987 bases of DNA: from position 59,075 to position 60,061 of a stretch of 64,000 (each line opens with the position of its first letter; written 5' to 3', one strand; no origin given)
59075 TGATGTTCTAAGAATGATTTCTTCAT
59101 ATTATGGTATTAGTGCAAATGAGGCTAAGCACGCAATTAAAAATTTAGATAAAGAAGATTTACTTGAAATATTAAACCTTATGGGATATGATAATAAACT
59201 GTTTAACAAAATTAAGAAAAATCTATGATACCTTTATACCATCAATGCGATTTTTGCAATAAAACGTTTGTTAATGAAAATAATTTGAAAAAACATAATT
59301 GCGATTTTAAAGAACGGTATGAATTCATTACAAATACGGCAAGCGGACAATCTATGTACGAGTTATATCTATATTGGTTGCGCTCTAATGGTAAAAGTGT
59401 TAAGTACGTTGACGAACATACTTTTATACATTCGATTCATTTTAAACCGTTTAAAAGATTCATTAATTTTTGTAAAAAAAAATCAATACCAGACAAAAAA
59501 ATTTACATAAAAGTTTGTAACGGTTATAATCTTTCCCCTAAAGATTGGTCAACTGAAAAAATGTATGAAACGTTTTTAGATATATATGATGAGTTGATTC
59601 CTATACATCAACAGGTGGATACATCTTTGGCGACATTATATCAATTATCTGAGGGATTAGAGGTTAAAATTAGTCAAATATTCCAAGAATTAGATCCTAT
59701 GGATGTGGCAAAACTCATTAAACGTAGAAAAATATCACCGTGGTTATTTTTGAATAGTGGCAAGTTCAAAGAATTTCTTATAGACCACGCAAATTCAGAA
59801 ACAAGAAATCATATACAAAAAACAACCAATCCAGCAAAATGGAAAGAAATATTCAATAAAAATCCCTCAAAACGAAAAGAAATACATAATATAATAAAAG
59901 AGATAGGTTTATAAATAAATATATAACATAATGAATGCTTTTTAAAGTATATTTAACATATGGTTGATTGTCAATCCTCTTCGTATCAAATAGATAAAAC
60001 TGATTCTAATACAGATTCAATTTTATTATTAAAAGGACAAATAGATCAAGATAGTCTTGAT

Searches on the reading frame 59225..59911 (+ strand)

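Call 101: search_protein_families(library=pfam, proteins=[window:59225-59911:+], max_evalue=1)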
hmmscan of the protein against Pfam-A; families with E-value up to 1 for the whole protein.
window:59225-59911:+ (229 aa): 7 families
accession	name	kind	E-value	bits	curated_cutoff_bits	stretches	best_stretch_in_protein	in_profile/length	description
PF00096.32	zf-C2H2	-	0.004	18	25.2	1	6-24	1-19/23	Zinc finger, C2H2 type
PF13894.12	zf-C2H2_4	-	0.0055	17.8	27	1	6-24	1-19/24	C2H2-type zinc finger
PF12171.14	zf-C2H2_jaz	-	0.014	16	22.6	1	8-24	4-20/27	Zinc-finger double-stranded RNA-binding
PF12874.13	zf-met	-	0.02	15.6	21.2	1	7-24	2-19/25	Zinc-finger of C2H2 type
PF08282.18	Hydrolase_3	-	0.025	14.8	20.9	1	47-228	54-200/255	haloacid dehalogenase-like hydrolase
PF13913.12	zf-C2HC_2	-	0.066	13.4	27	1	6-24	3-20/25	zinc-finger of a C2HC-type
PF13912.12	zf-C2H2_6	-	0.37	11.3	25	1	5-25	1-21/27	C2H2-type zinc finger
